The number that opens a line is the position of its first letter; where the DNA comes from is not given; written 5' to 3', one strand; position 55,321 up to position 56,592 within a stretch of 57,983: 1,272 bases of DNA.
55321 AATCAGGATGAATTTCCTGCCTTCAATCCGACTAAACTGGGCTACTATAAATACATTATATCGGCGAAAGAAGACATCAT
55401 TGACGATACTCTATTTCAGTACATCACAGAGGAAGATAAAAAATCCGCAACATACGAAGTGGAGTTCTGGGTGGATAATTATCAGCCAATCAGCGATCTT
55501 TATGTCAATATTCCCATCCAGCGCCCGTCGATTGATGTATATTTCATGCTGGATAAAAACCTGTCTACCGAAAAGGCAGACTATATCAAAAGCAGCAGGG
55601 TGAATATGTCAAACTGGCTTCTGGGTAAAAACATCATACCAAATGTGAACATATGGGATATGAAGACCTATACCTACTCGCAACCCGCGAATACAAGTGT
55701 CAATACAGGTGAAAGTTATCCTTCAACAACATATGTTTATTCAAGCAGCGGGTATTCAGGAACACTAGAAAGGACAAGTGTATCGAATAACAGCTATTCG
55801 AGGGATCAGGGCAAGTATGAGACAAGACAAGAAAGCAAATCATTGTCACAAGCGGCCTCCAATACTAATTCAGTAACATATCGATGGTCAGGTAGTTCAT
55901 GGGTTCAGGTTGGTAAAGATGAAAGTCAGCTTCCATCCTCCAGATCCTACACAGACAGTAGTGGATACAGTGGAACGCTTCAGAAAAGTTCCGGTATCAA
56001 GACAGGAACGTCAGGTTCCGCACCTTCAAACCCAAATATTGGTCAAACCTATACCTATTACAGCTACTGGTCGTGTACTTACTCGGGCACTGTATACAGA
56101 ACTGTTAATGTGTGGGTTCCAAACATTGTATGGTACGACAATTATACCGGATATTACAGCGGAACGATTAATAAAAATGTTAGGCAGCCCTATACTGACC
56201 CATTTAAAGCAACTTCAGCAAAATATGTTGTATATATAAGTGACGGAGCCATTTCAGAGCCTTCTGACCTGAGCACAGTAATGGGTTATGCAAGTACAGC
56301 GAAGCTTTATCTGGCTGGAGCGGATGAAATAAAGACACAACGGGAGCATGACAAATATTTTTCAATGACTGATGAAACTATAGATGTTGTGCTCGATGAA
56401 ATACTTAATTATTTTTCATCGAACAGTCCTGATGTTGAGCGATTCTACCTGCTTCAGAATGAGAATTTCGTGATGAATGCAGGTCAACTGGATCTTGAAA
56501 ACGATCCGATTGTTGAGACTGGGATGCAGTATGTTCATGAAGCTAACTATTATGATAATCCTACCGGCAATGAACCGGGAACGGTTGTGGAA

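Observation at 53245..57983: A 4.7-kb uninterrupted reading frame missing from the ORF track: a giant exoprotein running off the window end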

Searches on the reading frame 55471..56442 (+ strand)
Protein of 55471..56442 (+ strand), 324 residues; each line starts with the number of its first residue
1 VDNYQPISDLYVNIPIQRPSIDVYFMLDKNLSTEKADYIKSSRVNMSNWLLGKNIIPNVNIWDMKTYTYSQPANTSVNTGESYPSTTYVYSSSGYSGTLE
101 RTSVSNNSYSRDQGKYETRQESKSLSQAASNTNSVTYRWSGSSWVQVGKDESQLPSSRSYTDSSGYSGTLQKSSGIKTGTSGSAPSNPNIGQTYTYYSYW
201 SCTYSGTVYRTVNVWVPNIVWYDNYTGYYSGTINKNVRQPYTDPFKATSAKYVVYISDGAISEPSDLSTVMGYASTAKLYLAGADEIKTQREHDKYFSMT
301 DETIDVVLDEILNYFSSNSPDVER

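Call 19: find_homologous_proteins(query=window:55471-56439:+)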
Query window:55471-56439:+ (323 aa): 5 proteins with E <= 0.001 among 1329 candidates.
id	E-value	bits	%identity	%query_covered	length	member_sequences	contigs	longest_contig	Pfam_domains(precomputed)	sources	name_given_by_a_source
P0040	7.2e-65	238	56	68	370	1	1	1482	-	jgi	-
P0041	1.1e-51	194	49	62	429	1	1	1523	-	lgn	-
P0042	4.0e-44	170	43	68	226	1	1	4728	-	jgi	jgi:hypothetical protein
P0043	1.6e-26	112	42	35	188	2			-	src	-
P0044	1.9e-5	43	46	28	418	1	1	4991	-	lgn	-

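Call 24: search_protein_families(library=pfam, alignment_id=A1, max_evalue=1)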
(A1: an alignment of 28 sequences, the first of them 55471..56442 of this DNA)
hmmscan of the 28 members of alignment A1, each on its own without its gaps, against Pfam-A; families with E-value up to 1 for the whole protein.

A. member 1, window:55471-56442:+ (324 aa): 2 families
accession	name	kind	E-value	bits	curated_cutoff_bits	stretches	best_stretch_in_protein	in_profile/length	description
PF23140.1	Gp80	-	0.026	15.3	27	1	82-147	21-86/128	Podophage GP4 fiber I protein gp80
PF21365.3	Glyco_hydro_31_3rd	-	0.22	12.5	24.4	1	210-261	42-86/87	Glycosyl hydrolase family 31 C-terminal domain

B. families by the number of members that match (of 28 scanned): 12 families
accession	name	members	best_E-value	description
PF21847.1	DUF6906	2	0.024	Domain of unknown function (DUF6906)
PF21428.2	Gp7_helical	1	0.013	Baseplate wedge protein gp7, helical domain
PF23140.1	Gp80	1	0.026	Podophage GP4 fiber I protein gp80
PF22206.1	Cas_Csm6_6H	1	0.036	CRISPR-associated protein Csm6 6H domain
PF22205.1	Csm6_6H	1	0.042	Csm6 6H domain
PF08997.15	UCR_6-4kD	1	0.052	Ubiquinol-cytochrome C reductase complex, 6.4kD protein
PF03721.20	UDPG_MGDP_dh_N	1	0.088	UDP-glucose/GDP-mannose dehydrogenase family, NAD binding domain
PF24814.1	WD40_Prp19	1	0.12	Prp19 WD40 domain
PF05791.16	Bacillus_HBL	1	0.14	Bacillus haemolytic enterotoxin (HBL)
PF21365.3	Glyco_hydro_31_3rd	1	0.22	Glycosyl hydrolase family 31 C-terminal domain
PF24263.1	DUF7464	1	0.44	Domain of unknown function (DUF7464)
PF00242.22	DNA_pol_viral_N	1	0.56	DNA polymerase (viral) N-terminal domain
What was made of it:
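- On vWA domain: No vWA family at E≤1 in 28 members (call 24).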

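Call 29: find_related_loci(query=A1, collection=genome_contigs, flank=10000)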
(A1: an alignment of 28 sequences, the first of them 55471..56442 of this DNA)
Query A1 (324 aa) in genome_contigs; peptide patterns used: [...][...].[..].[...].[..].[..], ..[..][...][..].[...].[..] (x = any residue, [..] = any of these).
112 stretches matched a pattern; 93 encode a relative of the query (tblastn E <= 1e-3); the best 80 are kept; 80 distinct loci.
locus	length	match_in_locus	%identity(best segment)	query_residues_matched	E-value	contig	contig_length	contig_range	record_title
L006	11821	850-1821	72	1-324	1e-157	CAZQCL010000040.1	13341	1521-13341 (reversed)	MAG TPA_asm: uncultured Oscillospiraceae bacterium isolate binchicken_co39_235 genome assembly, contig: NODE_11132_lengt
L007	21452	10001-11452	72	1-324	8e-144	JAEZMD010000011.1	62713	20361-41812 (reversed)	MAG: Bacillota bacterium isolate OH_CDB_9 k127_2427312, whole genome shotgun sequence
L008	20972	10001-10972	64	1-324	8e-136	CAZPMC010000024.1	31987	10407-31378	MAG TPA_asm: uncultured Oscillospiraceae bacterium isolate SRP192927_co8_67 genome assembly, contig: NODE_1032_length_31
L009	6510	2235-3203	58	1-324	1e-118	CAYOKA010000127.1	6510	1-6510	MAG TPA_asm: uncultured Oscillospiraceae bacterium isolate binchicken_co39_276 genome assembly, contig: NODE_25821_lengt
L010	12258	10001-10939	62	1-324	1e-118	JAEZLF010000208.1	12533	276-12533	MAG: Bacillota bacterium isolate OH_CDB_60 k127_2277209, whole genome shotgun sequence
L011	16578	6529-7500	58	1-324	2e-107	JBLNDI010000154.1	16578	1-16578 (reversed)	MAG: Bacillota bacterium isolate MAG103 PRJNA950955_bin12_renamed_153, whole genome shotgun sequence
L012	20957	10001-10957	46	1-322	1e-87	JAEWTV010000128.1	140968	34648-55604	MAG: Bacillota bacterium isolate OH_SDB_158 k127_889334, whole genome shotgun sequence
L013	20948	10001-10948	47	1-324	1e-85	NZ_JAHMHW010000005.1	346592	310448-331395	Paenibacillus vietnamensis strain N4 NODE_5_length_346592_cov_34.644442, whole genome shotgun sequence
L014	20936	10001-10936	49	1-324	5e-84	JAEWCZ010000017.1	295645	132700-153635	MAG: Bacillota bacterium isolate OH_PBB_78 k127_1015317, whole genome shotgun sequence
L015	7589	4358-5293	47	1-324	7e-84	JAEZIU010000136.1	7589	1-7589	MAG: Bacillota bacterium isolate OH_CDB_200 k127_2535328, whole genome shotgun sequence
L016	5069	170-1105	47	1-324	5e-84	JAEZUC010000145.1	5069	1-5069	MAG: Bacillota bacterium isolate OH_PDB_73 k127_1144634, whole genome shotgun sequence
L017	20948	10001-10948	46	1-324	2e-82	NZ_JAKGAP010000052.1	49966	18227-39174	Paenibacillus alkaliterrae strain DSM 17040 Contig_52, whole genome shotgun sequence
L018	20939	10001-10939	46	1-317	7e-85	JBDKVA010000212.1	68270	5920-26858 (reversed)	MAG: Clostridiaceae bacterium isolate 8_bin.75 c_000001973237, whole genome shotgun sequence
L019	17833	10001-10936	47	1-324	7e-82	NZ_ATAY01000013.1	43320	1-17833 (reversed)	Ruminiclostridium papyrosolvens C7 contig00014, whole genome shotgun sequence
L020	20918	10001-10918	49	1-324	3e-81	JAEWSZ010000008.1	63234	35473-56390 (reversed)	MAG: Bacillota bacterium isolate OH_SDB_126 k127_144961, whole genome shotgun sequence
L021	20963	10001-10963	46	1-324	5e-81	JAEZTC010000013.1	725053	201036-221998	MAG: Bacillota bacterium isolate OH_PDB_31 k127_1448297, whole genome shotgun sequence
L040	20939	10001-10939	39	1-309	2e-71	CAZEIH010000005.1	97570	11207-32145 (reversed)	MAG TPA_asm: uncultured Oscillospiraceae bacterium isolate binchicken_co39_87 genome assembly, contig: NODE_399_length_9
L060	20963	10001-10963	40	1-324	5e-54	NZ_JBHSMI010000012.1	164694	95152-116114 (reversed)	Cohnella soli strain KACC 13346 velvet_auto_127_12, whole genome shotgun sequence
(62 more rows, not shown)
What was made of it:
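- Some genomes carry one Tad-linked and one unlinked paralogue (call 29).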

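Call 31: predict_structure(alignment_id=A1)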
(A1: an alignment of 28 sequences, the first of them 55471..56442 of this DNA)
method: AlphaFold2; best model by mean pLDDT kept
length: 324 residues; sequences in the alignment: 28
mean_pLDDT: 89.9   pTM: 0.57
mean pLDDT of the five models: 89.9, 89.6, 89.6, 89.5, 89.2
residues with pLDDT >= 90: 240; 70-90: 62; 50-70: 20; < 50: 2
segments of 3 or more residues with pLDDT < 50: none
pLDDT, mean of each block of 10 residues (from residue 1): 54 68 94 94 90 88 94 96 96 94 95 94 92 93 92 89 93 88 90 93 94 94 96 93 86 94 93 90 92 93 92 85 53
secondary structure, 60 per line:
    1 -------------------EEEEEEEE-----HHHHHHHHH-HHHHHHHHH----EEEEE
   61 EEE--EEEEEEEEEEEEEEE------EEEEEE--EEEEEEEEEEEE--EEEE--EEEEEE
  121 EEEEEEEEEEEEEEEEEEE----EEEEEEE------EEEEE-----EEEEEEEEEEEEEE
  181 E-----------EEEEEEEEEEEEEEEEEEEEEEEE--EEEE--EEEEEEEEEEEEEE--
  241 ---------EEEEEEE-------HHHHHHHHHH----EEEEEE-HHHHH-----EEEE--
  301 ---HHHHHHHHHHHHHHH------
elements in order: E20-27 H33-41 H43-51 E56-63 E66-80 E87-92 E95-106 E109-112 E115-139 E144-150 E157-161 E167-181 E193-216 E219-222 E225-238 E250-256 H264-273 E278-283 H285-289 E295-298 H304-318
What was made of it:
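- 55471..56442 (+): Central conserved module (aa 743-1066): an α/β core split by the β-insertion. It is among the best-conserved parts of the protein. Model pLDDT 89.9 (call 31).
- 55666..56184 (+): YSGT β-hairpin insertion (aa 808-980). It contains two nested repeat units and is rich in Ser (21%), Thr and Tyr. Long strands in the model (call 31).
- On vWA domain: The order of elements in the model is compatible (call 31).
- The order of secondary-structure elements (β-α-β, insertion, β-α-β-α-β-α) is compatible with a vWA sheet, and the first insertion strand follows β2 directly (call 31).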

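Call 35: fold_search(model_id=the predicted structure, library=pdb)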
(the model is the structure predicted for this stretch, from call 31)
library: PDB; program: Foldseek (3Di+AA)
matches with E <= 10: 449; with E <= 0.001: 0
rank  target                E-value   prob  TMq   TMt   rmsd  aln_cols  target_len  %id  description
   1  6wxf_2                6.9e-03  0.09  0.07  0.05  43.0       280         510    9  Cryo-EM reconstruction of VP5*/VP8* assembly from rhesus rotavirus particles - Intermediate conformation (released 2021-01-20)
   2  9c1h_4                1.3e-02  0.08  0.08  0.05  47.0       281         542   12  Rhesus rotavirus (upright structure at 2.88 Angstrom resolution) (released 2025-04-30)
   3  6wxf_3                1.8e-02  0.08  0.08  0.06  42.9       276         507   10  Cryo-EM reconstruction of VP5*/VP8* assembly from rhesus rotavirus particles - Intermediate conformation (released 2021-01-20)
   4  9jms_B                2.6e-02  0.69  0.16  0.10  20.7       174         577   10  Cryo-EM structure of VZV gB and FAB 16F9 complex (released 2025-09-24)
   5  8fqc_K1               2.7e-02  0.35  0.24  0.17  46.4       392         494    9  Structure of baseplate with receptor binding complex of Agrobacterium phage Milano (released 2024-01-31)
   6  8ygr_B                2.7e-02  0.12  0.09  0.11  42.6       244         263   11  Cryo-EM structure of partial VP4 from simian rotavirus SA11 (released 2025-02-12)
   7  6vn1_A                3.6e-02  0.63  0.16  0.10  20.6       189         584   10  A 2.8 Angstrom Cryo-EM Structure of a Glycoprotein B-Neutralizing Antibody Complex Reveals a Critical Domain for Herpe (released 2020-07-15)
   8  9jmb_A                5.0e-02  0.47  0.14  0.09  19.9       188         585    8  Cryo-EM structure of HSV-2 gB and FAB 16F9 complex (released 2025-09-24)
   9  9jmr_A                5.7e-02  0.38  0.14  0.09  19.3       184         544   12  Cryo-EM structure of PRV gB and FAB 16f9 complex (released 2025-09-24)
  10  4hsi_C                6.0e-02  0.33  0.14  0.08  23.1       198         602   10  Glycoprotein B from Herpes simplex virus type 1, A504P/R505G/Q507G/N511G mutant, low-pH (released 2013-03-27)
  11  8jc7_A                6.0e-02  0.03  0.05  0.04  40.5       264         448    9  Cryo-EM structure of Vibrio campbellii alpha-hemolysin (released 2023-09-27)
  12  6qz9_0A               6.3e-02  0.04  0.07  0.08  31.8       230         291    9  The cryo-EM structure of the collar complex and tail axis in bacteriophage phi29 (released 2019-06-12)
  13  3nw8_C                7.1e-02  0.66  0.16  0.10  15.1       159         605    9  Glycoprotein B from Herpes simplex virus type 1, Y179S mutant, high-pH (released 2010-12-01)
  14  9mvu_C                7.1e-02  0.38  0.15  0.09  20.6       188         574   11  C6 Herpes Virus Simplex Neutralizing Nanobody Bound to HSV Glycoprotein gB (released 2025-08-13)
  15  2f6b_A                7.1e-02  0.05  0.06  0.08  38.3       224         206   16  Structural and active site modification studies implicate Glu, Trp and Arg in the activity of xylanase from alkalophil (released 2005-12-13)
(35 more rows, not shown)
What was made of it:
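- On vWA domain: The best α/β Foldseek hit is an integrin I-domain, but at E 0.33, prob 0.47 (call 35).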

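Call 38: search_protein_families(library=pfam, proteins=[L021:103-1245:+, L021:1229-2515:+, L021:2512-3480:+, L021:3500-4408:+, L021:4432-4671:+, L021:4700-5077:+, L021:5079-5636:+, L021:5647-6375:+, L021:6456-7703:+], max_evalue=0.01)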
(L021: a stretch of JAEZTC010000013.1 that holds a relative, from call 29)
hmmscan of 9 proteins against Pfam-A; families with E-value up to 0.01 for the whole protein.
L021:103-1245:+ (380 aa): 0 families

L021:1229-2515:+ (428 aa): 1 family
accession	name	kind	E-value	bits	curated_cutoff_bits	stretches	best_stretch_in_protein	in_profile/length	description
PF00437.27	T2SSE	-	2.3e-23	82.9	24.9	1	162-342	86-260/370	Type II/IV secretion system protein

L021:2512-3480:+ (322 aa): 2 families
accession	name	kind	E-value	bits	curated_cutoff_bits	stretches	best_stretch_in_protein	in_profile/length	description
PF00482.28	T2SSF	-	4.5e-07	30.3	25.2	1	170-279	18-123/125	Type II secretion system (T2SS), protein F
PF20990.2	DUF2207_C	-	3.3e-05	24.2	33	0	36-144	91-195/247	Predicted membrane protein (DUF2207) C-terminal domain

L021:3500-4408:+ (302 aa): 1 family
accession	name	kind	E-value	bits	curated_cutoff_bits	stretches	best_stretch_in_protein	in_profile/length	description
PF00482.28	T2SSF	-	4.9e-05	23.7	25.2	1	165-287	6-125/125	Type II secretion system (T2SS), protein F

L021:4432-4671:+ (79 aa): 0 families

L021:4700-5077:+ (125 aa): 1 family
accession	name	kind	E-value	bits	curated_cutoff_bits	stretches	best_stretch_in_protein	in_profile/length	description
PF14208.11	DUF4320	-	0.0014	19.2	25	1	13-104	2-100/119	Domain of unknown function (DUF4320)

L021:5079-5636:+ (185 aa): 0 families

L021:5647-6375:+ (242 aa): 4 families
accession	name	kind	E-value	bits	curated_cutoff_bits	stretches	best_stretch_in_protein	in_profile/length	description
PF13144.11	ChapFlgA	-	2.4e-05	24.8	23.8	1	36-98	2-62/122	Chaperone for flagella basal body P-ring formation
PF16976.10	RcpC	-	3.9e-05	24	28.8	0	187-236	58-111/114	Flp pilus assembly protein RcpC/CpaB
PF08666.17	SAF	-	0.0002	22.3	21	1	36-92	2-58/63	SAF domain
PF11990.13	DUF3487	-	0.0066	16.7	27.8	0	10-66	38-94/114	Protein of unknown function (DUF3487)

L021:6456-7703:+ (415 aa): 1 family
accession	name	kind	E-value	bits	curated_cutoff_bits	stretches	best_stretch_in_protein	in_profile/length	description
PF00395.25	SLH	-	2.7e-15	56.5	20.8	1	64-105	1-43/44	S-layer homology domain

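Call 39: search_protein_families(library=pfam, proteins=[L060:301-1701:+, L060:1701-2630:+, L060:2646-3521:+, L060:3708-3896:+, L060:3748-4056:+, L060:4053-4589:+, L060:4586-5212:+, L060:5342-5971:+, L060:6029-7309:+], max_evalue=0.01)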
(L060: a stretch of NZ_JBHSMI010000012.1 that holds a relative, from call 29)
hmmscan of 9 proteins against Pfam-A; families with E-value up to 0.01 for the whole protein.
L060:301-1701:+ (466 aa): 1 family
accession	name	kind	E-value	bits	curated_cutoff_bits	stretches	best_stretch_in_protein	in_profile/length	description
PF00437.27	T2SSE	-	3.4e-28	98.8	24.9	1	191-407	90-290/370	Type II/IV secretion system protein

L060:1701-2630:+ (309 aa): 1 family
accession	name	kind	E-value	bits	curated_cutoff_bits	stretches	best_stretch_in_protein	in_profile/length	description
PF00482.28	T2SSF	-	3.3e-05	24.3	25.2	1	156-265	16-122/125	Type II secretion system (T2SS), protein F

L060:2646-3521:+ (291 aa): 0 families

L060:3708-3896:+ (62 aa): 0 families

L060:3748-4056:+ (102 aa): 0 families

L060:4053-4589:+ (178 aa): 0 families

L060:4586-5212:+ (208 aa): 0 families

L060:5342-5971:+ (209 aa): 3 families
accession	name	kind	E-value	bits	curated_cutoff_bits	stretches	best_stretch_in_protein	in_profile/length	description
PF13487.12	HD_5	-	3.5e-26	92.4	27.2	1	43-196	9-168/170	HD domain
PF01966.28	HD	-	1.2e-18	67.9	22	1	48-167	1-115/116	HD domain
PF08668.18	HDOD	-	9.8e-05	22.4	22.9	1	49-92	96-139/196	HDOD domain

L060:6029-7309:+ (426 aa): 1 family
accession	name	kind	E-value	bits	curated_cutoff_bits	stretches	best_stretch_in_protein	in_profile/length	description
PF00395.25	SLH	-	6e-22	77.8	20.8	2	36-73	2-39/44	S-layer homology domain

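Call 40: search_protein_representatives(alignment_id=A1)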
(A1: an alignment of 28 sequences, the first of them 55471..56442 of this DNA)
Query: 28 sequences, 321 profile positions. Proteins with E-value up to 0.001 (for the whole library): 155; up to 1e-10: 124; up to 1e-30: 96. The best 150 are listed.
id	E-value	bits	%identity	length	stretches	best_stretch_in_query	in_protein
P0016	4.8e-142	489.7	-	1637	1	1-321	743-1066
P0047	3.5e-120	417.9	-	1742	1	1-321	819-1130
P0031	2.2e-118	411.9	-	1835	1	1-320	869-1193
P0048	3.8e-116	404.6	-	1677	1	1-320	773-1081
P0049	1.0e-113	396.6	-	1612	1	1-321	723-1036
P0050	7.4e-113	393.8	-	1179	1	1-321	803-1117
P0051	1.4e-110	386.3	-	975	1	1-320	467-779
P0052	1.0e-108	380.2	-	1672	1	1-320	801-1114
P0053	3.0e-108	378.6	-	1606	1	1-314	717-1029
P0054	3.7e-108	378.3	-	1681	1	1-319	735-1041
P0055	1.1e-104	366.9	-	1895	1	1-320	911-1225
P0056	1.9e-104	366.1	-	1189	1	1-320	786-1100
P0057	3.8e-104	365.1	-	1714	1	1-320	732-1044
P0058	4.1e-104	365.0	-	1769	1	1-321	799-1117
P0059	2.5e-103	362.5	-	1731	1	1-317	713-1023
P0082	4.4e-89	315.7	-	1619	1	1-320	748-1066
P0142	6.0e-30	121.3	-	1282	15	70-110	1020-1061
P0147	5.7e-28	114.8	-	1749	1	71-243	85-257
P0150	1.8e-26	109.9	-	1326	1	75-233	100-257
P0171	5.9e-10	55.6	-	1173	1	63-234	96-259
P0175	1.6e-09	54.2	-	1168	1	66-301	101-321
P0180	1.1e-07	48.2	-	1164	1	66-237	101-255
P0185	8.9e-06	41.9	-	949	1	68-309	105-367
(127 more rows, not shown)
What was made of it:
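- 55471..56442 (+): 155 clusters at 50% identity in 1.84 billion proteins (call 40).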

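Call 62: search_protein_families(library=pfam, proteins=[P0147, P0150, P0171, P0175, P0180, P0185, P0142], max_evalue=0.001)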
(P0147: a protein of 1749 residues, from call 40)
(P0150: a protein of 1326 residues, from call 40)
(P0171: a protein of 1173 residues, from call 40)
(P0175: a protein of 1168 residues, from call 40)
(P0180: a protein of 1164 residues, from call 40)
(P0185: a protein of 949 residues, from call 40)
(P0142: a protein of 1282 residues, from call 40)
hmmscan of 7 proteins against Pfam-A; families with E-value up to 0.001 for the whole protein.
P0147 (1749 aa): 2 families
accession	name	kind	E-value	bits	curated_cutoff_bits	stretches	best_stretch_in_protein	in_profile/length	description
PF05593.20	RHS_repeat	-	1.3e-110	360.5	22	11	1642-1672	1-31/38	RHS Repeat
PF20148.4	DUF6531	-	3.2e-19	69.4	24.1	1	281-356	1-74/74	Domain of unknown function (DUF6531)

P0150 (1326 aa): 4 families
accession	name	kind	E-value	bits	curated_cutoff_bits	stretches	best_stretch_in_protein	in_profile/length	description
PF05593.20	RHS_repeat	-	9.1e-85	278.1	22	7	1073-1102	1-30/38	RHS Repeat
PF20148.4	DUF6531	-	1.4e-20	73.9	24.1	1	296-370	2-74/74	Domain of unknown function (DUF6531)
PF00963.24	Cohesin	-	5.6e-05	23.8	24.1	1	1127-1222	9-119/139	Cohesin domain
PF00404.24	Dockerin_1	-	0.00067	20.3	22.9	0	1246-1295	3-53/57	Dockerin type I domain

P0171 (1173 aa): 7 families
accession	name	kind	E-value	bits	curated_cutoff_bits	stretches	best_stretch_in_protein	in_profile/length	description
PF00041.27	fn3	-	2.4e-48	162.7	25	4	729-803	2-82/84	Fibronectin type III domain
PF16656.11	Pur_ac_phosph_N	-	4.1e-17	63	30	0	854-884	61-90/93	Purple acid Phosphatase, N-terminal domain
PF25059.1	FN3_DSCAM-DSCAML_C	-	9.9e-12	45.5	39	0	852-885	43-76/89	DSCAM/DSCAML C-terminal Fn3-like domain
PF25788.1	Ig_Rha78A_N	-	4.2e-08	33.8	27.4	0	856-888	66-99/105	Rha78A-like, N-terminal immunoglobulin domain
PF21605.3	CRLF2-like_D2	-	1e-05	26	27.3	0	520-542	51-73/94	Cytokine receptor-like factor 2-like, D2 domain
PF16655.11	PhoD_N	-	2.5e-05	25.2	30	0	857-875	62-80/90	PhoD-like phosphatase, N-terminal domain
PF24489.1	Ig_J_second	-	5.8e-05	23.5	27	0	856-885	60-89/105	Tip attachment protein J second Ig-like domain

P0175 (1168 aa): 6 families
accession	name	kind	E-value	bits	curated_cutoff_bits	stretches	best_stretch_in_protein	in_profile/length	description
PF00041.27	fn3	-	1.9e-38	130.9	25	5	557-628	2-79/84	Fibronectin type III domain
PF25059.1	FN3_DSCAM-DSCAML_C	-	4.2e-13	49.9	39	0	508-550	33-79/89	DSCAM/DSCAML C-terminal Fn3-like domain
PF25788.1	Ig_Rha78A_N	-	2.4e-12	47.5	27.4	0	416-448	57-89/105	Rha78A-like, N-terminal immunoglobulin domain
PF16656.11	Pur_ac_phosph_N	-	3.4e-07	31.2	30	0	668-714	49-89/93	Purple acid Phosphatase, N-terminal domain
PF24489.1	Ig_J_second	-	1e-06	29.1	27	0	663-711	39-87/105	Tip attachment protein J second Ig-like domain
PF21605.3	CRLF2-like_D2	-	2.6e-06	27.9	27.3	0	510-553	42-89/94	Cytokine receptor-like factor 2-like, D2 domain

P0180 (1164 aa): 4 families
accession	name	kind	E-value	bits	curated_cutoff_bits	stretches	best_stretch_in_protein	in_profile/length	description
PF00041.27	fn3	-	1.2e-34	118.9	25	4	540-616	2-82/84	Fibronectin type III domain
PF25059.1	FN3_DSCAM-DSCAML_C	-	5.4e-09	36.7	39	0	668-697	45-74/89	DSCAM/DSCAML C-terminal Fn3-like domain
PF16656.11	Pur_ac_phosph_N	-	4.6e-07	30.8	30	0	569-619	55-93/93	Purple acid Phosphatase, N-terminal domain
PF16383.10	DUF4992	-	0.00029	21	29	0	970-1005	49-84/183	Domain of unknown function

P0185 (949 aa): 2 families
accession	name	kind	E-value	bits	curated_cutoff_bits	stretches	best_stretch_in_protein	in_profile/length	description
PF22352.2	K319L-like_PKD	-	4.6e-05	23.8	27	0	711-783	4-71/84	K319L-like, PKD domain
PF07495.19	Y_Y_Y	-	0.00036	20.8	26.6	0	903-932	33-62/65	Y_Y_Y domain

P0142 (1282 aa): 0 families
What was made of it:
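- The YSGT module also occurs in other extracellular proteins: RHS/DUF6531, a cohesin/dockerin protein and FN3 proteins (calls 40, 62).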
